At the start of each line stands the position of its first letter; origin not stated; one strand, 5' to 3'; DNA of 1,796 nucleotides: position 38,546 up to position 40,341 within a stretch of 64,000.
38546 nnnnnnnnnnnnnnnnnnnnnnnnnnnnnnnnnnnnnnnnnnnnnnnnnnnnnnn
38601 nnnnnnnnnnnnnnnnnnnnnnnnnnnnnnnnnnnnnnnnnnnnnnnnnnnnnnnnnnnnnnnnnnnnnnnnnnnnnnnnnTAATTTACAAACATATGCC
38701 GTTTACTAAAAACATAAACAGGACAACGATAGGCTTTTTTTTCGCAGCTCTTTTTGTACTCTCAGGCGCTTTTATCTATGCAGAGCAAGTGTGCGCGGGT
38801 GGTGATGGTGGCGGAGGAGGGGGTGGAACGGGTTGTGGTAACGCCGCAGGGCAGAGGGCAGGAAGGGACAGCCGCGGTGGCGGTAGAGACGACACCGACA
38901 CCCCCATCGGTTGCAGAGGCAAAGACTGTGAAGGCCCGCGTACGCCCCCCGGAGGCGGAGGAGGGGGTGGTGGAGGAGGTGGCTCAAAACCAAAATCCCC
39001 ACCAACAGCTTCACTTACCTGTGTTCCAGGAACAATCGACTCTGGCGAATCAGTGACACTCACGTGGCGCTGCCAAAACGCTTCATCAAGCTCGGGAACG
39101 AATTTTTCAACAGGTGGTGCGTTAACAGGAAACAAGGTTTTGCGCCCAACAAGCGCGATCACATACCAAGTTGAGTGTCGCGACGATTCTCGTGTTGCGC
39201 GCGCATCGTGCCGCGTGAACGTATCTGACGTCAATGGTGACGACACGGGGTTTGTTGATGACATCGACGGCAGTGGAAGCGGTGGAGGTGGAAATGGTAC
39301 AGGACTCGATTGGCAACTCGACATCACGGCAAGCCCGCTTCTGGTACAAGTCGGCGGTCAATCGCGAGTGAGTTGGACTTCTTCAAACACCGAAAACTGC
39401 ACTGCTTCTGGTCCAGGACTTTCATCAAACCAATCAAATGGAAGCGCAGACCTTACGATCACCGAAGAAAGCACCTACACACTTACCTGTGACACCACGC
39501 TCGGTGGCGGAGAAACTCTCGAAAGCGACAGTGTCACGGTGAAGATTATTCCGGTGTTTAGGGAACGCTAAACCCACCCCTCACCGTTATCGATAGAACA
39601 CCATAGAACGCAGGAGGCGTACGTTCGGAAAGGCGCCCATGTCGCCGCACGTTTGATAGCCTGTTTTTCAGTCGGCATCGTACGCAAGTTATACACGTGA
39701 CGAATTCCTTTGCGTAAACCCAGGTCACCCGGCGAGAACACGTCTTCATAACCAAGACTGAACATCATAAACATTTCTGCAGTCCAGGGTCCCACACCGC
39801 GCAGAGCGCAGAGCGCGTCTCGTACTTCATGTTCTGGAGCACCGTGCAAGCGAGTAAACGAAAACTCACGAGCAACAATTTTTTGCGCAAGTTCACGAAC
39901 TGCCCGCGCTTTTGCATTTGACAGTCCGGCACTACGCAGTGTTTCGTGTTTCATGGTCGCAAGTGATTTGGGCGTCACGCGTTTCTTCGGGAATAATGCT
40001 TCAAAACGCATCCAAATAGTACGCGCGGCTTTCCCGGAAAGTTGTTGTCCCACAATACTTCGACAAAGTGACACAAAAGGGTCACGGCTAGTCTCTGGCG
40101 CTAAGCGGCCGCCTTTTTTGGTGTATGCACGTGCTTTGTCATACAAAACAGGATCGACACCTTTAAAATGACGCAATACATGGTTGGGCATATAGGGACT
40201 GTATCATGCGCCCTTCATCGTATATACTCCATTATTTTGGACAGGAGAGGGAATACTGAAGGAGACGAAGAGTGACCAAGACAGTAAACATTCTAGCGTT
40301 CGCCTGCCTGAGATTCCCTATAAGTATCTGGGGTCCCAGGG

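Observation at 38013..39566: Perfect 667-bp tandem duplication creating two secreted paralogs with different N-termini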

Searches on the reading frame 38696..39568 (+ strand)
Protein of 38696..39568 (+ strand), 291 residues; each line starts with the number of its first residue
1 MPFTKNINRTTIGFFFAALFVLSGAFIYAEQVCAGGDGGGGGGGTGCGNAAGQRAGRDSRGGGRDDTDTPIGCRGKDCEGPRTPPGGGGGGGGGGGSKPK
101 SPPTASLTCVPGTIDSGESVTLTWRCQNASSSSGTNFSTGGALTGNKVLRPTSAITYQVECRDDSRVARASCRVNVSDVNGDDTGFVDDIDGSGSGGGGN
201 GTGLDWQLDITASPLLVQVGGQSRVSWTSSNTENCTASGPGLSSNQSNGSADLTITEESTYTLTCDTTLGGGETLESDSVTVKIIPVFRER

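Call 5: search_protein_families(library=pfam, proteins=[window:38696-39568:+], max_evalue=1)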
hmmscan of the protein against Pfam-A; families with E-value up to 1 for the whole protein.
window:38696-39568:+ (291 aa): 1 family
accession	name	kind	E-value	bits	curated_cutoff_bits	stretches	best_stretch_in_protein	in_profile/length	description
PF02368.24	Big_2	-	0.094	13.1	22.8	1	221-259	32-70/79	Bacterial Ig-like domain (group 2)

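Call 6: search_protein_families(library=ncbifam, proteins=[window:38696-39568:+], max_evalue=1)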
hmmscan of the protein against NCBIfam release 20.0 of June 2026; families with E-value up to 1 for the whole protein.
window:38696-39568:+ (291 aa): 0 families

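Call 9: find_encoding_contigs(protein=window:38696-39568:+, flank=10000, max_places=10)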
Protein window:38696-39568:+ (291 aa): no gene with exactly this product is on record in the collection.

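Call 12: list_cluster_members(proteins=[P0001, window:38696-39568:+, window:36706-37776:+])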
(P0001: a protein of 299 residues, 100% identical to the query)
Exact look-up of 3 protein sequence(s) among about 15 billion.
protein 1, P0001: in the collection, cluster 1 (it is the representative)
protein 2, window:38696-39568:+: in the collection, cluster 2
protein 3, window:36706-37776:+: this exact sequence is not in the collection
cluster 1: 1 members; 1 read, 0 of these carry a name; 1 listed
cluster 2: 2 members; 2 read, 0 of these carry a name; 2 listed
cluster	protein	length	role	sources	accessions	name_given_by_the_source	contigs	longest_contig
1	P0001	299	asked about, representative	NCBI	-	-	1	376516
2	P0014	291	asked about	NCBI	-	-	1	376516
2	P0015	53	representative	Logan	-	-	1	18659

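Call 16: find_related_loci(query=window:38696-39568:+, collection=genome_contigs, flank=10000)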
Query window:38696-39568:+ (291 aa) in genome_contigs; peptide patterns used: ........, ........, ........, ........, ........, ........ (x = any residue, [..] = any of these).
79 stretches matched a pattern, but none encodes a relative of the query by tblastn (E <= 1e-3).

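Call 19: search_protein_representatives(protein=window:38696-39568:+)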
Query: 291 residues. Proteins with E-value up to 0.001 (for the whole library): 2293; up to 1e-10: 487; up to 1e-30: 22. The best 150 are listed.
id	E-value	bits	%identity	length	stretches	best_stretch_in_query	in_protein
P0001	1.5e-147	507.2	86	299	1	9-290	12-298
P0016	8.1e-58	212.5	38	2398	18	208-285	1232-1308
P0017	9.0e-51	189.3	35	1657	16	211-285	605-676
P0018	3.1e-46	174.4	40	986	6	96-181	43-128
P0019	6.1e-46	173.5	36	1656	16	208-285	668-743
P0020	4.0e-45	170.8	35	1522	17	209-281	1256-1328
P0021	3.2e-44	167.8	36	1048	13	92-163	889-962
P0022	2.0e-43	165.2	38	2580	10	94-176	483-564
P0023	2.5e-41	158.3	35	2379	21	193-286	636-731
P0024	6.2e-39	150.5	38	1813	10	209-283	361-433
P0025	1.2e-38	149.5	44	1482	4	101-239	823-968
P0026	5.0e-37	144.2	35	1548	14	102-176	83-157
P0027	3.2e-36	141.6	35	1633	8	98-178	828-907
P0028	3.9e-36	141.3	41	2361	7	101-179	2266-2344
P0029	1.9e-35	139.0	38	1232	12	209-282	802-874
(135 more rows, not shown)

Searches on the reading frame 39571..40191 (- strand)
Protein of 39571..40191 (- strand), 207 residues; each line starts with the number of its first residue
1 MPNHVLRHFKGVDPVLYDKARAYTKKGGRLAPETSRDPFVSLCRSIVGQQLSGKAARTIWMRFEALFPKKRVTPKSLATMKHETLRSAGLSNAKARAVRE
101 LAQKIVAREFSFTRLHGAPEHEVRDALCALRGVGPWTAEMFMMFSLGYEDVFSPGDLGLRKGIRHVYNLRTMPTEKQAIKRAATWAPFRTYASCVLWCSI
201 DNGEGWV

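Call 5: search_protein_families(library=pfam, proteins=[window:39571-40191:-], max_evalue=1)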
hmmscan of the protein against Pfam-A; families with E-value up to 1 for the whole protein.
window:39571-40191:- (207 aa): 1 family
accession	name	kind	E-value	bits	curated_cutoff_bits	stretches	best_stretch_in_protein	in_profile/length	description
PF00730.31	HhH-GPD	-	3.7e-17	63.1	26.2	1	44-185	2-105/108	HhH-GPD superfamily base excision DNA repair protein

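Call 31: list_cluster_members(proteins=[window:39571-40191:-, window:40520-43375:+, window:33540-35198:+, window:33549-35198:+, window:35214-36755:+])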
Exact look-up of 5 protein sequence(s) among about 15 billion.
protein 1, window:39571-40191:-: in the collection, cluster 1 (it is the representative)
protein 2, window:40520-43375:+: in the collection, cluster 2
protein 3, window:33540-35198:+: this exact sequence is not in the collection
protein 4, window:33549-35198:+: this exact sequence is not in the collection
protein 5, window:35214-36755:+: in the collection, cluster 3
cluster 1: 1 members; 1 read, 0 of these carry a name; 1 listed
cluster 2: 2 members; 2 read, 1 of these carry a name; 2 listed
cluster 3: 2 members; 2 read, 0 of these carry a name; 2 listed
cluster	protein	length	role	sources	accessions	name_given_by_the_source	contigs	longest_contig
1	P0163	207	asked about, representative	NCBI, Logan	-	-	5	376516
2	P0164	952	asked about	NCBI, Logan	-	-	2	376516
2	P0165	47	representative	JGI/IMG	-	hypothetical protein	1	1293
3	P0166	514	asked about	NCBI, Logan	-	-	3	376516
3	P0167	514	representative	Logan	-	-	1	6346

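Call 32: find_encoding_contigs(protein=window:39571-40191:-, flank=10000, max_places=10)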
Protein window:39571-40191:- (207 aa): 7 contigs read that carry it; 5 places shown.
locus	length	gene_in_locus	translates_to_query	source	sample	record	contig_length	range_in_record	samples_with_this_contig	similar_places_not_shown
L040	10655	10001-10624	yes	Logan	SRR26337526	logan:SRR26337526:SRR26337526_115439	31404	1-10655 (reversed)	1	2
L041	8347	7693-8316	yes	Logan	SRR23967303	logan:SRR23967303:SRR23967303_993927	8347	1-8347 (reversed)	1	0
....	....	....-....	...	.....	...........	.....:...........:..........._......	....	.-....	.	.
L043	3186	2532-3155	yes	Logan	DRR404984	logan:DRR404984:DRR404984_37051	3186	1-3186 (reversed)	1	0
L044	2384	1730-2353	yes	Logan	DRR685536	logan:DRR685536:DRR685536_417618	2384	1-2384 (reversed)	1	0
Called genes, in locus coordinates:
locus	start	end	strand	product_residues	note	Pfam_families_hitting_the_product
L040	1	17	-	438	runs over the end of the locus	PF00587:tRNA-synt_2b, PF03129:HGTP_anticodon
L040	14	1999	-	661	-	-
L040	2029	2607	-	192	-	PF11967:RecO_N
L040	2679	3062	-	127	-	PF15891:Nuc_deoxyri_tr2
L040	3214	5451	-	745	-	-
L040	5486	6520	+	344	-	-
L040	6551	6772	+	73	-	-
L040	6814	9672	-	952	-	PF00133:tRNA-synt_1, PF09334:tRNA-synt_1g, PF08264:Anticodon_1, PF19302:DUF5915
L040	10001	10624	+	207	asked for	PF00730:HhH-GPD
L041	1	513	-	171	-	?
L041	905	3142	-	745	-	-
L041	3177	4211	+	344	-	-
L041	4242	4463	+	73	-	-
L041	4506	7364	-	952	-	PF00133:tRNA-synt_1, PF09334:tRNA-synt_1g, PF08264:Anticodon_1, PF19302:DUF5915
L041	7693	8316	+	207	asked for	PF00730:HhH-GPD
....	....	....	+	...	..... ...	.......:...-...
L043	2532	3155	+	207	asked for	PF00730:HhH-GPD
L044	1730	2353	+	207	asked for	PF00730:HhH-GPD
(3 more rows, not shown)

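Call 37: find_encoding_contigs(protein=P0167, flank=10000, max_places=10)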
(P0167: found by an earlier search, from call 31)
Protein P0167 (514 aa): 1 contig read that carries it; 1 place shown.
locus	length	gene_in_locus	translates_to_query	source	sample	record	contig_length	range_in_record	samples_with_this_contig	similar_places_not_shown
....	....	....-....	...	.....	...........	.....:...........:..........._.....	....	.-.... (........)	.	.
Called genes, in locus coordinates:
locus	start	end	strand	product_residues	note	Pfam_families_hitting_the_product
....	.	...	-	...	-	?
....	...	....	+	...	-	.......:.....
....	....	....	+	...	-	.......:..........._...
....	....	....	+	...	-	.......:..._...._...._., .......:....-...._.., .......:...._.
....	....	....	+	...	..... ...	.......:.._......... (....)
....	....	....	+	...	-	-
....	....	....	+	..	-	?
